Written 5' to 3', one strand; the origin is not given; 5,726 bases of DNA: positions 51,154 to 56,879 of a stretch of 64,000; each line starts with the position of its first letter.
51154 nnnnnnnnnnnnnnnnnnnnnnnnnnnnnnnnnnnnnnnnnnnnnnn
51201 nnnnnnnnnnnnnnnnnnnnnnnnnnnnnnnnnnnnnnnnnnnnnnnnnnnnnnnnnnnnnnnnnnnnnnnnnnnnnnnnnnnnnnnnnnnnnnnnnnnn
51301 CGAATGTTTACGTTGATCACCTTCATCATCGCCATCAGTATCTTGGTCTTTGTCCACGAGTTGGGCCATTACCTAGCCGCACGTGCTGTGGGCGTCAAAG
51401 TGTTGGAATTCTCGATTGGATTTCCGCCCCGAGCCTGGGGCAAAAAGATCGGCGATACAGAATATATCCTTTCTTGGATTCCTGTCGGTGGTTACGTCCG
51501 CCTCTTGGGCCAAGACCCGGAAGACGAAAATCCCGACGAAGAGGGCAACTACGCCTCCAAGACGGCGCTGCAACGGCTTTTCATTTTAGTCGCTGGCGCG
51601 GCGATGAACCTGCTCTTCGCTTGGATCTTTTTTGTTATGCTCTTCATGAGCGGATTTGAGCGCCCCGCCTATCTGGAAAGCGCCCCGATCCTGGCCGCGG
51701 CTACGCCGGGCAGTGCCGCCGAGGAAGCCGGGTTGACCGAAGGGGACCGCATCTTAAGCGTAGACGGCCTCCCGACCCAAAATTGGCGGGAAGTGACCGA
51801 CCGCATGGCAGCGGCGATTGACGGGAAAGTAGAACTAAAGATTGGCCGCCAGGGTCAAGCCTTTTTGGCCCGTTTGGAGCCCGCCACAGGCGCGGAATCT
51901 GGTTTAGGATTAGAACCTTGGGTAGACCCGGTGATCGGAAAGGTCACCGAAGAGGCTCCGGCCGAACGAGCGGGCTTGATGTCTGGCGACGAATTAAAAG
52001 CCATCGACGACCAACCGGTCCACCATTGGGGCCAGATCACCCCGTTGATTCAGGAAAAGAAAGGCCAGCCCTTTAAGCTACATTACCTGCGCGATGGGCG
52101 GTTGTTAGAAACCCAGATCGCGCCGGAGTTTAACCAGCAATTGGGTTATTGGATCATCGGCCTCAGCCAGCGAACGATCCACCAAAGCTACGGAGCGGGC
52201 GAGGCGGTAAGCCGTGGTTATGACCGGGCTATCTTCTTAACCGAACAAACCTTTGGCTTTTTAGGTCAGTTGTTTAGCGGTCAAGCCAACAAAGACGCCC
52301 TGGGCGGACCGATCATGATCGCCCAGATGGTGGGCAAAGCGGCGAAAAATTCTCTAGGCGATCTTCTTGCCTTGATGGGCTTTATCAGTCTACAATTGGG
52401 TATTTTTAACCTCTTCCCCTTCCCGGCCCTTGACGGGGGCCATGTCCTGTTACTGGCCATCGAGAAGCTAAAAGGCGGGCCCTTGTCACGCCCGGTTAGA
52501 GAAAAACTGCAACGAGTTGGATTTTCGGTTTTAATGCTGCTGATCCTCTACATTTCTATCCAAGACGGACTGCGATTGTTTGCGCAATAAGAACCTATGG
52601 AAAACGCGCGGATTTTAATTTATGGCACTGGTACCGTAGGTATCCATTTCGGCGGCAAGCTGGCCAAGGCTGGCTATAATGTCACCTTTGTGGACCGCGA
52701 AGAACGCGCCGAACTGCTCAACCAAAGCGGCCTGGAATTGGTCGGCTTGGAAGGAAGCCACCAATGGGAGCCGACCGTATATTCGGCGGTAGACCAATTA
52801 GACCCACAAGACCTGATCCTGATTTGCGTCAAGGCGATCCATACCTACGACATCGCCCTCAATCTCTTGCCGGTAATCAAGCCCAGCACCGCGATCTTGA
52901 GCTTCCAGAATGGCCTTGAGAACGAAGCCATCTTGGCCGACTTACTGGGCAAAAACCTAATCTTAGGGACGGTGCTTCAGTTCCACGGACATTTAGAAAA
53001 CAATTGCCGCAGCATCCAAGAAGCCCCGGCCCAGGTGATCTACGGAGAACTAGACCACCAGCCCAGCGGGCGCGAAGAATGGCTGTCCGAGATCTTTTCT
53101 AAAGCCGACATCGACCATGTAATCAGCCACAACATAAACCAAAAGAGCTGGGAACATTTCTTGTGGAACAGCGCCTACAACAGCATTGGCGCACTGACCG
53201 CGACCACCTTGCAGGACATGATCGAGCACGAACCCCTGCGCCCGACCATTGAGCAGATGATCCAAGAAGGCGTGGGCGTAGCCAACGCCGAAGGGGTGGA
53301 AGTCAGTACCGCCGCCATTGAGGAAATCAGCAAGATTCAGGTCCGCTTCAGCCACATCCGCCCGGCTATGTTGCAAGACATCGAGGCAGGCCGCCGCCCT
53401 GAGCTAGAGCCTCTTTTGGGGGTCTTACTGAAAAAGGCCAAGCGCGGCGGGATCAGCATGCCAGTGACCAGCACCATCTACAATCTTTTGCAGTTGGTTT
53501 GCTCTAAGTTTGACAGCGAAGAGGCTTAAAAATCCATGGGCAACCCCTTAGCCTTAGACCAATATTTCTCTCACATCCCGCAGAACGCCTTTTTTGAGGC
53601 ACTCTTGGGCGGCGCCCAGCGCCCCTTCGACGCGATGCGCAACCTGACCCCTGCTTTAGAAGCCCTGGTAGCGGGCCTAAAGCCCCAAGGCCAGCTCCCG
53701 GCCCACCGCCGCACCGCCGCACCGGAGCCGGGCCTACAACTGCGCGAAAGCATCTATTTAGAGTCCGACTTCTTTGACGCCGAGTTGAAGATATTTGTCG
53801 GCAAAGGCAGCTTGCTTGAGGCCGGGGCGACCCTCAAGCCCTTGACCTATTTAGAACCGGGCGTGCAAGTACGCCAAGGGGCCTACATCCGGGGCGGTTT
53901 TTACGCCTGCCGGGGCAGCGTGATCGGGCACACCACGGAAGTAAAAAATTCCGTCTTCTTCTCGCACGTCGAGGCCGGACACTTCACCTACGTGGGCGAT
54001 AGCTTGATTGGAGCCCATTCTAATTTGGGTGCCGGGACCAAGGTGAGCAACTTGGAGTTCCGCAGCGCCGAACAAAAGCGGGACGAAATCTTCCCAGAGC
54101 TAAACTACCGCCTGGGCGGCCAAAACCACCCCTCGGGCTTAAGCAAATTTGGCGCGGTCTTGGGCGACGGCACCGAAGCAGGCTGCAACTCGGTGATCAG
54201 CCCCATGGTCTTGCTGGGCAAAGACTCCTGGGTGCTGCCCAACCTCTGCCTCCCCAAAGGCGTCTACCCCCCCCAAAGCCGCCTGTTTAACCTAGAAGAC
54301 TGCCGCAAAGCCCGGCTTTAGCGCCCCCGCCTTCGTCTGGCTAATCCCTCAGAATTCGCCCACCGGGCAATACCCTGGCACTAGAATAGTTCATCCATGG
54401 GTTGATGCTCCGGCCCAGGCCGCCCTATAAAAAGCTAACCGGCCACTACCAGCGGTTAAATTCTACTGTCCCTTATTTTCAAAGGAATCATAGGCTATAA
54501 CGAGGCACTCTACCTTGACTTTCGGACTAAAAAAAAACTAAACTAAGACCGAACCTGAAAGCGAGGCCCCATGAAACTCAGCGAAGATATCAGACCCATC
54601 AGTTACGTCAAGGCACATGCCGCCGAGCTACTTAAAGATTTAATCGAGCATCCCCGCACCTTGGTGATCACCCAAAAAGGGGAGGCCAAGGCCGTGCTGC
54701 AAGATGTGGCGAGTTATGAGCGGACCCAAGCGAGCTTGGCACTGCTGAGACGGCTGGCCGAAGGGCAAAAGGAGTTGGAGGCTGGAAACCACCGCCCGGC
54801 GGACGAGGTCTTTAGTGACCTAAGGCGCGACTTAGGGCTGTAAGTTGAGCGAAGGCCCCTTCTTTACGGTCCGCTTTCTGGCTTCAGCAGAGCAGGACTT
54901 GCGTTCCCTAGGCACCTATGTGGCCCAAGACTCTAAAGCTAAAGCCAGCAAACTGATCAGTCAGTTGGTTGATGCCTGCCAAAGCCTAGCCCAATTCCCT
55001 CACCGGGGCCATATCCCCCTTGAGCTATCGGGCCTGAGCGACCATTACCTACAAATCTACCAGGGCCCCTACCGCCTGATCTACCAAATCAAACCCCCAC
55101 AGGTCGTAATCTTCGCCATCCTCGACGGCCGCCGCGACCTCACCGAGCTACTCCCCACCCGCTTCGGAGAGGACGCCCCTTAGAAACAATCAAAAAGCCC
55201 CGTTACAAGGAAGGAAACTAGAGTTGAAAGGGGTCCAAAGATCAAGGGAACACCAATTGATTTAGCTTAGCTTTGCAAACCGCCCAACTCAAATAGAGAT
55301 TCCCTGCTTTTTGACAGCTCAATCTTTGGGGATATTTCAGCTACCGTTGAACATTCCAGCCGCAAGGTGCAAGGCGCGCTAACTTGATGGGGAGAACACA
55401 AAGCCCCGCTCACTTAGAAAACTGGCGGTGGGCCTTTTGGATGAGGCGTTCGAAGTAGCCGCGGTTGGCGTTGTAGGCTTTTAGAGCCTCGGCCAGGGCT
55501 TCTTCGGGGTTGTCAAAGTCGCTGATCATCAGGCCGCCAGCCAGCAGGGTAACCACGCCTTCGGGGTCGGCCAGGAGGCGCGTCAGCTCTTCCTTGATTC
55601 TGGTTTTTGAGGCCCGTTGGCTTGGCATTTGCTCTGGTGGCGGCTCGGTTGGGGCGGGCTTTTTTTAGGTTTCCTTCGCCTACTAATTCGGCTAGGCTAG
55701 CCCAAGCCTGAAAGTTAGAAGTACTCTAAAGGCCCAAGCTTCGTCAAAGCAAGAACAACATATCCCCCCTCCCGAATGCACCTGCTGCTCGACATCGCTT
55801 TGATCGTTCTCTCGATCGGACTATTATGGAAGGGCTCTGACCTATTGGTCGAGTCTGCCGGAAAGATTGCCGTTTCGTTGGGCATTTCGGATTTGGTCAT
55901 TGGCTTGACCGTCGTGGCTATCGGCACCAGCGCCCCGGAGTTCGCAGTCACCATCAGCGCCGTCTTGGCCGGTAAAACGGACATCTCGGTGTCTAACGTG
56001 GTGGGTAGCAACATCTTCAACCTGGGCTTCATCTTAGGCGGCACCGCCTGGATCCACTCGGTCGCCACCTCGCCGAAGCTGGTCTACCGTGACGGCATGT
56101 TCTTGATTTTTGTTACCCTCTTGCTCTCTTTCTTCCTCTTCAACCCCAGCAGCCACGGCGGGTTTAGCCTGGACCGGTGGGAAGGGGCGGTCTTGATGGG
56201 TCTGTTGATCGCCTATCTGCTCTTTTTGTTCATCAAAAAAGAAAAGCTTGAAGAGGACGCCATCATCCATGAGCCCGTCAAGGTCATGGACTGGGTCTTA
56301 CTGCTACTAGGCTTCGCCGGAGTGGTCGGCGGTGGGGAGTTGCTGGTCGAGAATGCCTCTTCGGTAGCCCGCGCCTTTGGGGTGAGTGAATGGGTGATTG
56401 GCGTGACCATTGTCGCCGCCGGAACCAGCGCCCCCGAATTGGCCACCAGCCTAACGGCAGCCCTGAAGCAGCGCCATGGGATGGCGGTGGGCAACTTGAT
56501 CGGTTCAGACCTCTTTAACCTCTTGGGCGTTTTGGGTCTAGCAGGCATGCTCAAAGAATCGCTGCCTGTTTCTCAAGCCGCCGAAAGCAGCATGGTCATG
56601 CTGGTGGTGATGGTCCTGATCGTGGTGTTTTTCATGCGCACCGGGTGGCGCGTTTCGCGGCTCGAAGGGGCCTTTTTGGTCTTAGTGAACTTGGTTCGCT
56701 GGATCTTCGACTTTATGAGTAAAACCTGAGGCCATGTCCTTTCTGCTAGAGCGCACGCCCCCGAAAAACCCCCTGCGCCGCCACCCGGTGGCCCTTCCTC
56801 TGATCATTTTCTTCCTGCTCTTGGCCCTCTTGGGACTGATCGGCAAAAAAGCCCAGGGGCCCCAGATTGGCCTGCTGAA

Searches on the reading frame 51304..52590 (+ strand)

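Call 88: search_protein_families(library=pfam, proteins=[window:51304-52590:+], max_evalue=0.00001)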
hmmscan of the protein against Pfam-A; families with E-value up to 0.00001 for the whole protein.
window:51304-52590:+ (428 aa): 6 families
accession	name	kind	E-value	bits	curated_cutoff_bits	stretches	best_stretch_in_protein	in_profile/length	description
PF02163.28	Peptidase_M50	-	2.5e-63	213.8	27.2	1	7-413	2-221/221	Peptidase family M50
PF17820.7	PDZ_6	-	2.4e-17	62.9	27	1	132-180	4-52/54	PDZ domain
PF13180.12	PDZ_2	-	1.2e-13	51.5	27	1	208-272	13-78/80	PDZ domain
PF00595.29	PDZ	-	2.7e-11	44.1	23.2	1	134-176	33-76/81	PDZ domain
PF21558.3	Pept_S41_N_bact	-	2.8e-07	30.8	27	0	135-168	11-44/87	Bacteroidetes, Peptidase, S41 family, N-terminal domain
PF14685.13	PDZ_Tricorn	-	4.1e-07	30.3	25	0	216-263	29-78/88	Tricorn protease PDZ domain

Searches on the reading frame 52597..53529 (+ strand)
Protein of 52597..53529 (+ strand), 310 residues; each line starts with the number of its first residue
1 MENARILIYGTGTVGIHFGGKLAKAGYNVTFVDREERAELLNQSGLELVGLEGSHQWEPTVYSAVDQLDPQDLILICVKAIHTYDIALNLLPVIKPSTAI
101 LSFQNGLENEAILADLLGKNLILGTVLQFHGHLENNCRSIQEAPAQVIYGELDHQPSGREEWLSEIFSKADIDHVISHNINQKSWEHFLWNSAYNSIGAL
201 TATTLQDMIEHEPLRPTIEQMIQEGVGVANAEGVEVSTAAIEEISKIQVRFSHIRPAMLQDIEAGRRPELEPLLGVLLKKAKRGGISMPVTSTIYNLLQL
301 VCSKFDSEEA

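Call 88: search_protein_families(library=pfam, proteins=[window:52597-53529:+], max_evalue=0.00001)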
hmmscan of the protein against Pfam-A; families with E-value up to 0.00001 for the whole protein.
window:52597-53529:+ (310 aa): 2 families
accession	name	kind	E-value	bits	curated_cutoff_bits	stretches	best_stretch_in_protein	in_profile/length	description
PF02558.23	ApbA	-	2.1e-30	105.8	22.2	1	6-153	1-149/150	Ketopantoate reductase PanE/ApbA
PF08546.17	ApbA_C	-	1.5e-27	96.9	22.7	1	179-299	1-122/125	Ketopantoate reductase PanE/ApbA C terminal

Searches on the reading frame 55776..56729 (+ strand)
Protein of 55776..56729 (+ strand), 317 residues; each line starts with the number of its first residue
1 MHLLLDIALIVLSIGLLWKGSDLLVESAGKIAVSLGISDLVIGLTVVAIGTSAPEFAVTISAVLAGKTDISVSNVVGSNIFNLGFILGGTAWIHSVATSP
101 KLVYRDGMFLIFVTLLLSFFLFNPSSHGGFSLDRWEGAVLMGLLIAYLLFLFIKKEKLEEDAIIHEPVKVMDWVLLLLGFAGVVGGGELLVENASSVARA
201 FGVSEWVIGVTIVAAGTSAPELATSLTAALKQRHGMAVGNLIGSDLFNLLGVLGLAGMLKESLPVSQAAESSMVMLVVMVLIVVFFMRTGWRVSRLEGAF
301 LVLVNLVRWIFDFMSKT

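Call 88: search_protein_families(library=pfam, proteins=[window:55776-56729:+], max_evalue=0.00001)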
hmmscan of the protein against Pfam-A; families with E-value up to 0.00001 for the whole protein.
window:55776-56729:+ (317 aa): 1 family
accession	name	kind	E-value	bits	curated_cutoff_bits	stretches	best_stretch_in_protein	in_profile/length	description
PF01699.29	Na_Ca_ex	-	3.6e-60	202.7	24.9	2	7-152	3-150/151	Sodium/calcium exchanger protein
